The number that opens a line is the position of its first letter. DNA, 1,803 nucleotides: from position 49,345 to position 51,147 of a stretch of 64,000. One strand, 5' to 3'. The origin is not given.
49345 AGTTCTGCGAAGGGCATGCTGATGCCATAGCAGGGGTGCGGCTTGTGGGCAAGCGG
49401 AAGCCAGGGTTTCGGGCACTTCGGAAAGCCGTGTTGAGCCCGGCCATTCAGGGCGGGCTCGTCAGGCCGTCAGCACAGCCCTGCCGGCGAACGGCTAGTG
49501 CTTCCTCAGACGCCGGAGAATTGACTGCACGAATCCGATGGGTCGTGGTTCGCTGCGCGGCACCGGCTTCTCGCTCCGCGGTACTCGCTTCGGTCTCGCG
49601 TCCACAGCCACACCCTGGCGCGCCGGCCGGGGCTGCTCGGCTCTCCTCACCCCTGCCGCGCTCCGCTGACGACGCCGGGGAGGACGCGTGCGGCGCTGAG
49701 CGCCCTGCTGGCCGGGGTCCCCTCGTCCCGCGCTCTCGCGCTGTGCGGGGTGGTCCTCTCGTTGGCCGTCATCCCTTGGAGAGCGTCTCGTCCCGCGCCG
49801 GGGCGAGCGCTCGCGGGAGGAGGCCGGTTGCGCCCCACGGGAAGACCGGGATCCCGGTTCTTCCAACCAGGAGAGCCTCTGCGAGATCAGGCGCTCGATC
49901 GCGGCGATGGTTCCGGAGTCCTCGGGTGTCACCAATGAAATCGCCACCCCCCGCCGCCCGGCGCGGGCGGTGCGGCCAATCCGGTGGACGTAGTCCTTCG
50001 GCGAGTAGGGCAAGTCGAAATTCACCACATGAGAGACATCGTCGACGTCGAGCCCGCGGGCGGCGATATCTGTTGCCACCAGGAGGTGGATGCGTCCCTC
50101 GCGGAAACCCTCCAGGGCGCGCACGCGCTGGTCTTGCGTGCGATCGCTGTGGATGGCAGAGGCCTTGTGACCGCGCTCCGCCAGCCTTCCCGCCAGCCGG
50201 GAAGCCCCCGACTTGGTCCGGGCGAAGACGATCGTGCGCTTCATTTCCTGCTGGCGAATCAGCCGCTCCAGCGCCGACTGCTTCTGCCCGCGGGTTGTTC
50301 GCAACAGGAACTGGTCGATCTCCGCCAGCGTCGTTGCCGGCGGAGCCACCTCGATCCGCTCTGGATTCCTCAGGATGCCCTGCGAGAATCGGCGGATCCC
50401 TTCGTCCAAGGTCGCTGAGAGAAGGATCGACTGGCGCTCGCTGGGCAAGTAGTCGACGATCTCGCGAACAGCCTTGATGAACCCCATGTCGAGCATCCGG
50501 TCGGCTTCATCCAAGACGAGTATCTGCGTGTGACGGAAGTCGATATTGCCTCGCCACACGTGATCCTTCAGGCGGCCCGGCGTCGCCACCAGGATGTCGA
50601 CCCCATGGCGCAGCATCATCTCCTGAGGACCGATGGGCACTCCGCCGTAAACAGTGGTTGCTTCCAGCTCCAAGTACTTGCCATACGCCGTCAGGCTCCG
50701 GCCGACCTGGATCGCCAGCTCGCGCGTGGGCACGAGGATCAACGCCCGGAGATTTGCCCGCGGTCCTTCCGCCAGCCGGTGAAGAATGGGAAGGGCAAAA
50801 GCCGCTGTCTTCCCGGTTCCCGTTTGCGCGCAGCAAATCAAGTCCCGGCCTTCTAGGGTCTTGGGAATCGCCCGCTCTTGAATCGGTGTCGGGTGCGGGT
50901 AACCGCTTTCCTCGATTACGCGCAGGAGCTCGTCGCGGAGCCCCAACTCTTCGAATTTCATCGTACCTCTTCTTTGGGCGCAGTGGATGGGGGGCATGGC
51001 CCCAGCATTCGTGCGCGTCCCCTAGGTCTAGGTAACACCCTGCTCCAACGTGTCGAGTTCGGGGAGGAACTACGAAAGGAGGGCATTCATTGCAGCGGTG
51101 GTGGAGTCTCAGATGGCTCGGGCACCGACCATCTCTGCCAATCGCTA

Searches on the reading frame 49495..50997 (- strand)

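Call 11: search_protein_families(library=pfam, proteins=[window:49495-50997:-], max_evalue=0.001)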
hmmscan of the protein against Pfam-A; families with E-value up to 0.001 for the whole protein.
window:49495-50997:- (500 aa): 4 families
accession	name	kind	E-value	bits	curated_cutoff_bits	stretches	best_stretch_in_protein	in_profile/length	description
PF00270.35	DEAD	-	1.2e-50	172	26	1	37-202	1-165/167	DEAD/DEAH box helicase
PF00271.37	Helicase_C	-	1e-31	109.9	23.5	1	239-347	2-110/110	Helicase conserved C-terminal domain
PF04851.21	ResIII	-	2.3e-08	34.5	22.5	1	36-197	4-162/164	Type III restriction enzyme, res subunit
PF13245.12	AAA_19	-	0.00055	20.6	25.1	0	40-171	1-104/134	AAA domain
